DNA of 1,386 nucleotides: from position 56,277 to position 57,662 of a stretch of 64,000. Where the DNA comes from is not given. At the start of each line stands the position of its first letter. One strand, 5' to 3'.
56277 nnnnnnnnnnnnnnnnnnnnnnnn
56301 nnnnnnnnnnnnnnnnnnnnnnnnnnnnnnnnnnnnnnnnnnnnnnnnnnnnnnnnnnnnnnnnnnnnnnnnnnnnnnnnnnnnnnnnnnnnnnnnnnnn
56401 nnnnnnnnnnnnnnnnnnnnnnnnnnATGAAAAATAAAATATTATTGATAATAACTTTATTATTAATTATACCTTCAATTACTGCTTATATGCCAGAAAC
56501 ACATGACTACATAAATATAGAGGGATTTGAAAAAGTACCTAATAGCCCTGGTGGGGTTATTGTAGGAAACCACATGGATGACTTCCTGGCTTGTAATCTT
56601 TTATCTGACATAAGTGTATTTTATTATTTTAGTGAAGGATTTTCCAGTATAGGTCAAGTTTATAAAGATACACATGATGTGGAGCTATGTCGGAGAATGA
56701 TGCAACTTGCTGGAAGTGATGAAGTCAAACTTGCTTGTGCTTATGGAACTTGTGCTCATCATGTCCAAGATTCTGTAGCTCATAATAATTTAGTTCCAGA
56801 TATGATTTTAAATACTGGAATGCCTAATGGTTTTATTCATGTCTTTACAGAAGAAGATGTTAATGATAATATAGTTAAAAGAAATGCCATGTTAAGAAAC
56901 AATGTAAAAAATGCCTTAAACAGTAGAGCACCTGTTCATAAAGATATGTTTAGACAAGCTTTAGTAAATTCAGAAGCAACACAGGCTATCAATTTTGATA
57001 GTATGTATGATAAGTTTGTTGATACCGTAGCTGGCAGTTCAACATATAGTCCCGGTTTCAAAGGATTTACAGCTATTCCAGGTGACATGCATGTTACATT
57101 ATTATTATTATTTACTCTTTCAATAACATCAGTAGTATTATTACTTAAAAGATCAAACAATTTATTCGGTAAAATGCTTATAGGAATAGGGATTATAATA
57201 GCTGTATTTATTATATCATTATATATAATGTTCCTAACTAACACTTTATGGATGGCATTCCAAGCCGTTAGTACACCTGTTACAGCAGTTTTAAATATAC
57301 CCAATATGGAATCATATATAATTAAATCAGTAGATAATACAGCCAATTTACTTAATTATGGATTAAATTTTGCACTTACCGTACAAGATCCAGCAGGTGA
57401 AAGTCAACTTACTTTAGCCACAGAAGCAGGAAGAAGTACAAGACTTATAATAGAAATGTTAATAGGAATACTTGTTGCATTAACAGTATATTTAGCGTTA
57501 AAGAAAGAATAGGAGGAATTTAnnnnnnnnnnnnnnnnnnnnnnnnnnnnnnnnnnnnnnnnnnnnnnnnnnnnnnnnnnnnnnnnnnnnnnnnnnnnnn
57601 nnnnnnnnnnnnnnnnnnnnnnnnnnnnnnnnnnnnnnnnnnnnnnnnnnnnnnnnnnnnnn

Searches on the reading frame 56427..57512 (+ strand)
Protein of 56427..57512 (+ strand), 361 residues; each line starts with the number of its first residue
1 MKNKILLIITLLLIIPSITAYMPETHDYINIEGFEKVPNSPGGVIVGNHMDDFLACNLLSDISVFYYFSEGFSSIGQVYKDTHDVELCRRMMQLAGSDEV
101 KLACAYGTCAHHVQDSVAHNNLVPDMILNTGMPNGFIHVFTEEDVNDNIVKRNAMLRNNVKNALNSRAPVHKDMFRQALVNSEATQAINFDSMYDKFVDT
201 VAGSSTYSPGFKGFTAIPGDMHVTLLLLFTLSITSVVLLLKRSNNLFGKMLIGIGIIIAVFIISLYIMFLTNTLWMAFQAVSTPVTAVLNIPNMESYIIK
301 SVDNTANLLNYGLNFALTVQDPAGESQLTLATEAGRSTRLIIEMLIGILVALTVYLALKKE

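Call 30: search_protein_families(library=phrogs, proteins=[window:56427-57512:+], max_evalue=0.001)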
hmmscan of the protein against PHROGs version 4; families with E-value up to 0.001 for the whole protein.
window:56427-57512:+ (361 aa): 0 families

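Call 100: search_protein_families(library=pfam, proteins=[window:56427-57512:+], max_evalue=0.01)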
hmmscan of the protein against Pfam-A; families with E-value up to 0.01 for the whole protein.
window:56427-57512:+ (361 aa): 1 family
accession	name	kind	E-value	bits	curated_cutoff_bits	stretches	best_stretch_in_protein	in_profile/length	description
PF00882.24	Zn_dep_PLPC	-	0.00021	21.7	26.8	1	37-164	13-138/167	Zinc dependent phospholipase C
